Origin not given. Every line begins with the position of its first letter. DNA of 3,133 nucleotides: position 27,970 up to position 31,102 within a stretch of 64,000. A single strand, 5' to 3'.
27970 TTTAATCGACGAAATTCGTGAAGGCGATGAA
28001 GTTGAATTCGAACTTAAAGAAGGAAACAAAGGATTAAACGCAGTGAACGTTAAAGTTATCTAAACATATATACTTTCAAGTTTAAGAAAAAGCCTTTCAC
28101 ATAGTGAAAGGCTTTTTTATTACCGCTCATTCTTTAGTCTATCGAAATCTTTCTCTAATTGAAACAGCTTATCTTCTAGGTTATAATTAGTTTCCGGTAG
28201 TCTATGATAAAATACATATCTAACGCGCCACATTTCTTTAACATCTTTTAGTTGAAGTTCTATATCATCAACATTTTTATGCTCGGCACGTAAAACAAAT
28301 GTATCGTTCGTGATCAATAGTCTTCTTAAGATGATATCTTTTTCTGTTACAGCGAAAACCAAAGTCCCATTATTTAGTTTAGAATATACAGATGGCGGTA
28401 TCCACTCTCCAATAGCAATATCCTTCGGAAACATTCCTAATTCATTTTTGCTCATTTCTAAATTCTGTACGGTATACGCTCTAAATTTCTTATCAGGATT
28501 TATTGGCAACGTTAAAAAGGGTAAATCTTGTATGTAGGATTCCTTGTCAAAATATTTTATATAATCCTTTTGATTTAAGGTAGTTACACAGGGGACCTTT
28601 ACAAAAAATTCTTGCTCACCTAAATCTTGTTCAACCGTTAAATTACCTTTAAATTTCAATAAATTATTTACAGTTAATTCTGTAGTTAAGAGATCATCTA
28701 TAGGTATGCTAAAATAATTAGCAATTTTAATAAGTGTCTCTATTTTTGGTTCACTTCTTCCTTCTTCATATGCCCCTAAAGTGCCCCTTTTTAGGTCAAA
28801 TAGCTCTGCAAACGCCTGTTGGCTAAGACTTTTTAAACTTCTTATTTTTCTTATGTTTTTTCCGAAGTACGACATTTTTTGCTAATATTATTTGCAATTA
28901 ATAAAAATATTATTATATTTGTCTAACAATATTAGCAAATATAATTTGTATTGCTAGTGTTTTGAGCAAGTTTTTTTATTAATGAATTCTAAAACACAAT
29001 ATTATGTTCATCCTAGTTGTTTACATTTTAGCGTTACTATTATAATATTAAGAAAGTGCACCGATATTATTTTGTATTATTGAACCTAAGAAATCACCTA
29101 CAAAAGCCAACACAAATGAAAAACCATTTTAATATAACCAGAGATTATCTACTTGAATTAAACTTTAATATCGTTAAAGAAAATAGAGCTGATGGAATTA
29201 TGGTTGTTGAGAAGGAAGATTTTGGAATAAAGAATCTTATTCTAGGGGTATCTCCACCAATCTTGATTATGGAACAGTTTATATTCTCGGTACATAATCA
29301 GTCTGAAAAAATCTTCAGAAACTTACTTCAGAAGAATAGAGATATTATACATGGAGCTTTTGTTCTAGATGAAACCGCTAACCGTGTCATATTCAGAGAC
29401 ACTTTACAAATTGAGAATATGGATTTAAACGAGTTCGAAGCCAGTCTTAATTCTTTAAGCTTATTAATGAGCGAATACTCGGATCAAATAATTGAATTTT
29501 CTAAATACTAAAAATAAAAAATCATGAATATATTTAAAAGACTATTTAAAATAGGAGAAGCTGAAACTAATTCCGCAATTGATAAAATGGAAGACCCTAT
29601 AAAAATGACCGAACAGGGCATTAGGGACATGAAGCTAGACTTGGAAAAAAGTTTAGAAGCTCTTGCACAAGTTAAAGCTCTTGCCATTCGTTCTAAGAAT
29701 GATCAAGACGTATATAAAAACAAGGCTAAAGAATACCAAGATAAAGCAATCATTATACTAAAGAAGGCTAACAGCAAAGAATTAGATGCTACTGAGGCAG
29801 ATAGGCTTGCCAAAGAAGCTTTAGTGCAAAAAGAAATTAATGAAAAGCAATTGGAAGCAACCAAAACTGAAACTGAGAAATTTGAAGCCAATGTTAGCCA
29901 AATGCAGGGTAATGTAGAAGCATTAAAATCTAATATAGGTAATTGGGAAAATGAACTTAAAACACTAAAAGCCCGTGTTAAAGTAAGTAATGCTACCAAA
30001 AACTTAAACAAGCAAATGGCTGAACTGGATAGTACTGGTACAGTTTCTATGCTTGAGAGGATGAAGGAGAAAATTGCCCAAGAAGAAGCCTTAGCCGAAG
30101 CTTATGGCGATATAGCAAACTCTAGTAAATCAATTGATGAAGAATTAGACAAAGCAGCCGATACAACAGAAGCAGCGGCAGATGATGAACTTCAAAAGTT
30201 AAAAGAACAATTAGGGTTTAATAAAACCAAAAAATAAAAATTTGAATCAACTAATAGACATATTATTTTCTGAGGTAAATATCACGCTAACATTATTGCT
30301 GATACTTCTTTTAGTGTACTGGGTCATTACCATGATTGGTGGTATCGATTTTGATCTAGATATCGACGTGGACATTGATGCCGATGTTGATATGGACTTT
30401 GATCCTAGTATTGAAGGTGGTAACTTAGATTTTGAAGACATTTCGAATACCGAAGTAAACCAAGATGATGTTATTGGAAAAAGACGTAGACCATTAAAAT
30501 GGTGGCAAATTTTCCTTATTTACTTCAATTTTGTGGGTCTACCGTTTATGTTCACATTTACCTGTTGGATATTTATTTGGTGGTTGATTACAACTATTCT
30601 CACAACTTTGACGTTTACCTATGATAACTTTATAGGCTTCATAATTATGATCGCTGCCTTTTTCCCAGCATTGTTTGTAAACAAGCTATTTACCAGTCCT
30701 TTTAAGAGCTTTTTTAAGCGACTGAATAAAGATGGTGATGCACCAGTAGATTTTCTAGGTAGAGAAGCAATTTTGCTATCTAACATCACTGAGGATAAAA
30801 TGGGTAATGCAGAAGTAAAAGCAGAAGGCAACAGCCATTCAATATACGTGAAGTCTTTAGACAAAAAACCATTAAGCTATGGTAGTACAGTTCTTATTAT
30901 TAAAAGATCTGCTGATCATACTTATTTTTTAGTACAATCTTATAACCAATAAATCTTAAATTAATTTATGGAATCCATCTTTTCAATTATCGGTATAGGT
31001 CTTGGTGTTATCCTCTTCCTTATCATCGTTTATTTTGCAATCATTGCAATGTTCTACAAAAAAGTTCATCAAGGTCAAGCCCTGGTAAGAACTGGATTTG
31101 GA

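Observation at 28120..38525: Co-directional HTH regulator / hypothetical / PspA / NfeD-like / flotillin / giant AAA+ protein / J-domain-KTSC block: candidate membrane-microdomain stress or defence module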

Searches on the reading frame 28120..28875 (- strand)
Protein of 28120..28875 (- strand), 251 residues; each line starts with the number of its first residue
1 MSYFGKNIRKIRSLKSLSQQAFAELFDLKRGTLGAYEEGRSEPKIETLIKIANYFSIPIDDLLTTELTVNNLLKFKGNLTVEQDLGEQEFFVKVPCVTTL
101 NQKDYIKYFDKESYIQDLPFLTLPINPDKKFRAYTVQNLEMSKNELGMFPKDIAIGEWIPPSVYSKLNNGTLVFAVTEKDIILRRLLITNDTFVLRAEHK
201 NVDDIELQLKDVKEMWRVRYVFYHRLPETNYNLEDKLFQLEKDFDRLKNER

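Call 3: search_protein_families(library=pfam, proteins=[window:28120-28875:-], max_evalue=0.01)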
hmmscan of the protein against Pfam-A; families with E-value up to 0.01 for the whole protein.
window:28120-28875:- (251 aa): 5 families
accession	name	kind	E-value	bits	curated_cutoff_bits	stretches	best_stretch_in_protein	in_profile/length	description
PF01381.28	HTH_3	-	1.1e-12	48.2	23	1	8-62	1-55/55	Helix-turn-helix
PF12844.13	HTH_19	-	3.6e-12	46.5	30.2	1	5-66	1-62/64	Helix-turn-helix domain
PF13443.12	HTH_26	-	4.6e-06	27.2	22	1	7-66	1-61/63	Cro/C1-type HTH DNA-binding domain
PF13560.12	HTH_31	-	0.00062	20.5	27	1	5-57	3-56/64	Helix-turn-helix domain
PF00717.28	Peptidase_S24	-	0.0063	16.6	23.3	0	115-211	19-108/116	Peptidase S24-like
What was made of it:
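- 28120..28875 (-): Divergent XRE-family HTH regulator (251 aa). The C-terminal half weakly resembles the S24/LexA fold but has no conserved Ser/Lys pair. HTH_3 E 1e-12; Peptidase_S24 E 0.006, below cut-off (call 3).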

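Call 4: search_protein_families(library=ncbifam, proteins=[window:28120-28875:-], max_evalue=0.01)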
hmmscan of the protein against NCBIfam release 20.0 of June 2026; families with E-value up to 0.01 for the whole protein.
window:28120-28875:- (251 aa): 12 families
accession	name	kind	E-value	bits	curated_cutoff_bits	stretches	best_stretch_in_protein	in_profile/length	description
NF041951.1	phage_RstR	subfamily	1.6e-14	54.1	80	1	4-85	3-84/108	RstR family transcriptional repressor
NF047948.1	male_kill_WMK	equivalog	6.2e-07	29.2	300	1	4-68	163-227/300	WO male-killing family protein Wmk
NF052239.1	antitox_spr1629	equivalog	9.6e-07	28.2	335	1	3-66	2-65/377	spr1629 family repressor/antitoxin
NF003162.0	PRK04140.1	equivalog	1.2e-05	24.5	263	1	5-59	128-182/317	transcriptional regulator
NF041575.1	antitoxPezA_Strep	equivalog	4.5e-05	23.5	290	1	4-82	2-80/158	type II toxin-antitoxin system antitoxin PezA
NF007408.0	PRK09943.1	equivalog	8.5e-05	22.2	211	1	5-64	9-68/185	HTH-type transcriptional regulator PuuR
TIGR03830.1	CxxCG_CxxCG_HTH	subfamily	0.00011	22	61.8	1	5-44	67-106/127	type II TA system antitoxin MqsA family protein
TIGR03070.1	couple_hipB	subfamily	0.00031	20.6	71.65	1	4-55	3-54/58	type II toxin-antitoxin system Y4mF family antitoxin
NF006015.0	PRK08154.1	subfamily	0.0025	17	204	1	4-67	31-94/314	anaerobic benzoate catabolism transcriptional regulator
NF007621.2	PRK10276.1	subfamily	0.0026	17.8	110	1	166-218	57-109/115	translesion error-prone DNA polymerase V autoproteolytic subunit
TIGR00270.2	TIGR00270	equivalog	0.0033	17.3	110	1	4-59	76-131/159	multiprotein bridging factor aMBF1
TIGR00498.1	lexA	equivalog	0.0051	16.4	110.95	1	157-213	134-190/203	transcriptional repressor LexA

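Call 5: search_protein_families(library=padloc, proteins=[window:28120-28875:-], max_evalue=0.01)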
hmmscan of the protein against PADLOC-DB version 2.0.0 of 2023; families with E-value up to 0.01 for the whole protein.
window:28120-28875:- (251 aa): 16 families
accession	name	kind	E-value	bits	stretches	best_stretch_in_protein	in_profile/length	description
PDLC02926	HTH_VI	-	9.2e-12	43.1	1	4-71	2-69/92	-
PDLC03665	Control_protein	-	1.2e-08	33.1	1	4-64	9-70/77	control protein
PDLC03945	RmrA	-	2.6e-07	28.1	1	3-60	2-59/394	-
PDLC03947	RmrA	-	3.8e-07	27.3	1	4-60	12-68/383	-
PDLC03951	RmrA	-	2.3e-06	24.9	1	5-67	10-72/400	-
PDLC03954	RmrA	-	4.2e-06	23.9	1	3-65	10-72/380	-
PDLC03944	RmrA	-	8.8e-06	23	1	3-65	6-68/384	-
PDLC03952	RmrA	-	1e-05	22.6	1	7-61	26-80/395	-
PDLC03948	RmrA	-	3.3e-05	21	1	5-69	10-74/397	-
PDLC04775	PDC-M69A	-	4.7e-05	21.9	1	4-82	8-88/113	-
PDLC03671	Control_protein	-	9.6e-05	20.6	1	5-66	16-77/84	control protein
PDLC03664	Control_protein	-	0.00012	20.5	1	3-57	13-67/74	control protein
PDLC04142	capH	-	0.0003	19.8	1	4-65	7-68/103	capH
PDLC03666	Control_protein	-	0.0011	17.4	1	4-53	7-56/77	control protein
PDLC03949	RmrA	-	0.0012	15.8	1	11-60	10-59/363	-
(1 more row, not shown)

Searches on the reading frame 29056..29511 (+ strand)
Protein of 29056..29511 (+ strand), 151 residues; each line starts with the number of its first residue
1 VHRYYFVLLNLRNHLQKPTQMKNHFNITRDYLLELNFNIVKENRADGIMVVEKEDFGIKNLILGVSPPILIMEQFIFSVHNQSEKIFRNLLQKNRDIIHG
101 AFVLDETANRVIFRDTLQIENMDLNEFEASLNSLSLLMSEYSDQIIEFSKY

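Call 3: search_protein_families(library=pfam, proteins=[window:29056-29511:+], max_evalue=0.01)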
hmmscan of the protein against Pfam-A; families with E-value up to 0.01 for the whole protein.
window:29056-29511:+ (151 aa): 3 families
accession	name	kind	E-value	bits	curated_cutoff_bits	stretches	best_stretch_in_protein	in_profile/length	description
PF22550.1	CesT_Tir_1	-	3.3e-54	182.8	27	1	21-150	1-130/131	CesT_Tir_1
PF05932.18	CesT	-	0.0024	18.4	22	1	70-134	43-111/119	Tir chaperone protein (CesT) family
PF10722.14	YbjN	-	0.0087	16.7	22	0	35-146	14-125/126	Putative bacterial sensory transduction regulator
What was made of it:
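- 29116..29511 (+): CesT/Tir-like chaperone (131 aa from the ATG at 29116). PF22550 CesT_Tir_1, E 3.3e-54, covering aa 21-150 of the longer ORF (call 3).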

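Call 4: search_protein_families(library=ncbifam, proteins=[window:29056-29511:+], max_evalue=0.01)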
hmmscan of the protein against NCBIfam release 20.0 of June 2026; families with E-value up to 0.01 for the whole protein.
window:29056-29511:+ (151 aa): 0 families

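Call 5: search_protein_families(library=padloc, proteins=[window:29056-29511:+], max_evalue=0.01)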
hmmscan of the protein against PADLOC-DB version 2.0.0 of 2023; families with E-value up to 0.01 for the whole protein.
window:29056-29511:+ (151 aa): 0 families

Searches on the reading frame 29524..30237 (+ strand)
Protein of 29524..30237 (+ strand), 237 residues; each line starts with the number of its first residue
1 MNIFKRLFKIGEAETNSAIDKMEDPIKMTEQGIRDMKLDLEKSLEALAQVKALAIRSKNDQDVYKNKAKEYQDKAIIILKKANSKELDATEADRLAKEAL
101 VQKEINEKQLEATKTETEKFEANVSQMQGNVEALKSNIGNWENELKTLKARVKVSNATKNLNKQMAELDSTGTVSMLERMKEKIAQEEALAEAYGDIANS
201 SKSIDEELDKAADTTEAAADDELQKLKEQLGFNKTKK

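Call 3: search_protein_families(library=pfam, proteins=[window:29524-30237:+], max_evalue=0.01)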
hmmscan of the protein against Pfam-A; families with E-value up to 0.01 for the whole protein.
window:29524-30237:+ (237 aa): 2 families
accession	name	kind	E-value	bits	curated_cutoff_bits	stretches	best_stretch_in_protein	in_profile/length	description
PF04012.17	PspA_IM30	-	3.8e-43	148.1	33.9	1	2-229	1-217/220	PspA/IM30 family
PF08720.15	Hema_stalk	-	0.007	16.5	26.9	1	10-44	54-88/175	Influenza C hemagglutinin stalk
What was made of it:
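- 29524..30237 (+): PspA/IM30 protein (237 aa), a member of the ESCRT-III superfamily, with the N-terminal helix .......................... PF04012, E 3.8e-43 (call 3).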

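Call 4: search_protein_families(library=ncbifam, proteins=[window:29524-30237:+], max_evalue=0.01)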
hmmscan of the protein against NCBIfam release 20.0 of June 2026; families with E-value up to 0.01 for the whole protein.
window:29524-30237:+ (237 aa): 4 families
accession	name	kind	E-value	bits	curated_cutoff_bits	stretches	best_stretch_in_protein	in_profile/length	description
TIGR02977.1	phageshock_pspA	equivalog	1.1e-15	58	242.95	1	1-230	1-217/219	phage shock protein PspA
NF045984.1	StressProtLiaH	equivalog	2e-10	40.7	380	1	3-228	2-213/225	stress responsive protein LiaH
NF007974.0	PRK10698.1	equivalog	9.2e-09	35.3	336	1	1-229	1-216/222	phage shock protein PspA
TIGR02168.1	SMC_prok_B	equivalog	5.4e-06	24.4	567.35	1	14-229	683-897/1181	chromosome segregation protein SMC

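Call 5: search_protein_families(library=padloc, proteins=[window:29524-30237:+], max_evalue=0.01)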
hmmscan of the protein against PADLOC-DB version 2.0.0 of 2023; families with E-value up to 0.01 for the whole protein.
window:29524-30237:+ (237 aa): 0 families

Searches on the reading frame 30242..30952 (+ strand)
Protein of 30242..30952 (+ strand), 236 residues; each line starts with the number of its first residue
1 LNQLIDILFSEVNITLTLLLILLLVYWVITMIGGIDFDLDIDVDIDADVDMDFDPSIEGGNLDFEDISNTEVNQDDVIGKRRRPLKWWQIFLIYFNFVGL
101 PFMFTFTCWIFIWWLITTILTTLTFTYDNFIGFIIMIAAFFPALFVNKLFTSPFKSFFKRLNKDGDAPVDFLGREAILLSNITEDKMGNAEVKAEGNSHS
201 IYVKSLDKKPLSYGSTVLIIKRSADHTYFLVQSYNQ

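Call 3: search_protein_families(library=pfam, proteins=[window:30242-30952:+], max_evalue=0.01)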
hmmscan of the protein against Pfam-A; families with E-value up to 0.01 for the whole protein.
window:30242-30952:+ (236 aa): 1 family
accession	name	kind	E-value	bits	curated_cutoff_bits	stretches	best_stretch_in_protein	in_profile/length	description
PF18692.7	DUF5640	-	0.0088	16.3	28.5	0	39-73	45-79/85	Family of unknown function (DUF5640)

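Call 4: search_protein_families(library=ncbifam, proteins=[window:30242-30952:+], max_evalue=0.01)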
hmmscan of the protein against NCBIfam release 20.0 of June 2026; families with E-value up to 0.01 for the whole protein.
window:30242-30952:+ (236 aa): 0 families

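Call 5: search_protein_families(library=padloc, proteins=[window:30242-30952:+], max_evalue=0.01)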
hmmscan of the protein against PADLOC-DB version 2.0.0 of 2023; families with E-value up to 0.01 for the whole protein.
window:30242-30952:+ (236 aa): 0 families

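Call 23: predict_structure(protein=window:30242-30952:+)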
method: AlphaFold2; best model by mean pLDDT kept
length: 236 residues; sequences in the alignment: 1
mean_pLDDT: 54.7   pTM: 0.30
mean pLDDT of the five models: 54.7, 52.6, 52.2, 51.1, 50.9
residues with pLDDT >= 90: 0; 70-90: 55; 50-70: 74; < 50: 107
segments of 3 or more residues with pLDDT < 50: 33-84, 148-151, 159-199, 234-236
pLDDT, mean of each block of 10 residues (from residue 1): 70 75 68 44 42 42 40 37 55 72 75 74 70 67 53 50 38 32 37 41 61 61 54 49
secondary structure, 60 per line:
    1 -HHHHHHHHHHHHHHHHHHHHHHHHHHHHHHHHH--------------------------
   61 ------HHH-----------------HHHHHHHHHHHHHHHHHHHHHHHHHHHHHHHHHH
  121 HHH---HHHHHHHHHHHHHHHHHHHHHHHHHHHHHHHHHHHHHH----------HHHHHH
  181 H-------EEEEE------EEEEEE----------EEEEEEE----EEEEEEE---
elements in order: H2-34 H87-123 H127-164 H175-181 E189-193 E200-205 E216-222 E227-233
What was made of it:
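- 30242..30952 (+): YqiJ/YuaF-type (short NfeD-like) membrane protein (236 aa). It has three hydrophobic segments, a conserved acidic DxD-repeat loop (nt 30347-30403) and a small C-terminal beta domain. A low-confidence AF2 model shows three long helices plus four strands (call 23).
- Tried and rejected: Single-sequence AF2 of the YqiJ-like protein. pLDDT 55; only the topology is usable (call 23).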

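Call 24: find_homologous_proteins(query=window:30242-30952:+, max_evalue=0.001)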
Query window:30242-30952:+ (236 aa): 573 proteins with E <= 0.001 among 1336 candidates; the best 120 are listed.
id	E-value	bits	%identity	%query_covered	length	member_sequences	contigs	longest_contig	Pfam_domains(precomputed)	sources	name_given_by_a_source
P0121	5.2e-142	489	91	100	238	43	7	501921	-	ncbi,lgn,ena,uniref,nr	ncbi:OB-fold-containig protein [Maribacter aquivivus]|uniref:OB-fold-containig protein n=1 Tax=Marib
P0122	2.9e-140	484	89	100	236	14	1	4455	-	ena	-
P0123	1.1e-139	482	89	100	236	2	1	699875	-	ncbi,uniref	ncbi:hypothetical protein [Maribacter sp. Asnod2-G09]|uniref:hypothetical protein n=1 Tax=Maribacter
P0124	1.2e-138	478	87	100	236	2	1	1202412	-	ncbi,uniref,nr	ncbi:OB-fold-containig protein [Zobellia uliginosa]|uniref:OB-fold-containig protein n=1 Tax=Zobelli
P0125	1.5e-127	442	82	100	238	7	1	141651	-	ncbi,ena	-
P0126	2.2e-126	438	81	100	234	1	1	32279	-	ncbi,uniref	ncbi:MAG: hypothetical protein ABJJ05_13925 [Maribacter litoralis]|uniref:hypothetical protein n=1 T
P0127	3.5e-126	437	81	100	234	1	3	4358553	-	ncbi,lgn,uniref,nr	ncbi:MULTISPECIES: OB-fold-containig protein [Maribacter]|uniref:DUF1449 family protein n=1 Tax=Mari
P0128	5.0e-126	437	80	100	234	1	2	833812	-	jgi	-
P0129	6.1e-126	437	80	100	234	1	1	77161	-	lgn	-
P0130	6.3e-126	437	80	100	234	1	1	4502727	-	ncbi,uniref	ncbi:hypothetical protein [Maribacter litoralis]|uniref:hypothetical protein n=1 Tax=Maribacter lito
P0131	8.8e-126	436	80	100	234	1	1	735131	-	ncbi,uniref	ncbi:hypothetical protein [Maribacter litoralis]|uniref:hypothetical protein n=1 Tax=Maribacter lito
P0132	1.0e-125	436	80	100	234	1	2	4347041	-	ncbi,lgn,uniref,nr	ncbi:hypothetical protein SAMN04488009_1950 [Maribacter sedimenticola]|uniref:DUF1449 family protein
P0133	3.1e-125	434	80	100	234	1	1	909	-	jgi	-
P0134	3.2e-125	434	80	100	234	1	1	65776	-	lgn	-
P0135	3.6e-125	434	80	100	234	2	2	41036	-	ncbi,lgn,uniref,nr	ncbi:OB-fold-containig protein [Maribacter sp.]|uniref:OB-fold-containig protein n=1 Tax=Maribacter 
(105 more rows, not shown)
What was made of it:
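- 30242..30952 (+): Sources name homologues 'OB-fold-containing' or 'DUF1449' (call 24).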

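Call 32: search_protein_families(library=pfam, alignment_id=A1, max_evalue=1)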
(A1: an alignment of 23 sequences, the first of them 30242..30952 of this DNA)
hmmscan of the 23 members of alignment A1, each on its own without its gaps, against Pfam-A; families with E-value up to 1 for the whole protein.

A. member 1, window:30242-30952:+ (236 aa): 2 families
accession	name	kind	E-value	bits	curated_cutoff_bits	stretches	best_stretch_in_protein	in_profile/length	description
PF18692.7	DUF5640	-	0.0088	16.3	28.5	1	39-73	45-79/85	Family of unknown function (DUF5640)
PF12913.13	SH3_6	-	0.11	12.5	27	0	211-235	23-47/53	SH3 domain (SH3b1 type)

B. families by the number of members that match (of 23 scanned): 9 families
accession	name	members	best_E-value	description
PF12913.13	SH3_6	11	0.00013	SH3 domain (SH3b1 type)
PF14125.13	DUF4292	2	0.0066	Domain of unknown function (DUF4292)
PF25614.1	PhiKZ_VTX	2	0.15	Bacteriophage PhiKZ vertex-binding protein gp28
PF18692.7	DUF5640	1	0.0088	Family of unknown function (DUF5640)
PF12501.13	DUF3708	1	0.022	Phosphate ATP-binding cassette transporter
PF04088.18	Peroxin-13_N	1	0.029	Peroxin 13, N-terminal region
PF20990.2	DUF2207_C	1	0.1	Predicted membrane protein (DUF2207) C-terminal domain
PF12420.13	DUF3671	1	0.15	Fam-L, Fam-M like protein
PF10740.15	DUF2529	1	0.15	Domain of unknown function (DUF2529)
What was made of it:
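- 30242..30952 (+): No Pfam hit (calls 3, 32).
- Tried and rejected: No NfeD or YqiJ model hit (call 32).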

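Call 91: find_encoding_contigs(protein=P0124, flank=10000, max_places=1)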
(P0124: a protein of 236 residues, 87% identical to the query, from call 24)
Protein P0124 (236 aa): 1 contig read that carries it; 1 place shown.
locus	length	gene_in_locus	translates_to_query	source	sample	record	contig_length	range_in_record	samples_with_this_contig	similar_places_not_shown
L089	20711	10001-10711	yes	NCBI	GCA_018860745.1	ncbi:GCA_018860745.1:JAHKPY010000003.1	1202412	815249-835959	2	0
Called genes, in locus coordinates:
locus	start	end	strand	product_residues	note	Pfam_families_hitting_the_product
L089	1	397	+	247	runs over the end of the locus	PF00005:ABC_tran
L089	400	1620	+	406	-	PF12704:MacB_PCD, PF02687:FtsX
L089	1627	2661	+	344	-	PF06580:His_kinase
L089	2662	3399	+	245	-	PF00072:Response_reg, PF04397:LytTR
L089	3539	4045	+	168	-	PF01272:GreA_GreB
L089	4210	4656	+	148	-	PF00226:DnaJ (weak), PF13619:KTSC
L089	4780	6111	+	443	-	PF04851:ResIII, PF00270:DEAD, PF00271:Helicase_C, PF28538:Helicase_helical (weak)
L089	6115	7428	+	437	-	PF00270:DEAD, PF04851:ResIII, PF00271:Helicase_C, PF03880:DbpA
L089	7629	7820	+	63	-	PF00313:CSD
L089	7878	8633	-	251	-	PF01381:HTH_3, PF12844:HTH_19, PF13443:HTH_26 (weak)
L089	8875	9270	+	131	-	PF22550:CesT_Tir_1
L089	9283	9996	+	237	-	PF04012:PspA_IM30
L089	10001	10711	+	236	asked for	-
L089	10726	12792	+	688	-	PF01145:Band_7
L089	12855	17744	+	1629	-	PF12458:DUF3686, PF13401:AAA_22 (faint), PF25472:DUF7902, PF00004:AAA (weak), PF07728:AAA_5 (weak)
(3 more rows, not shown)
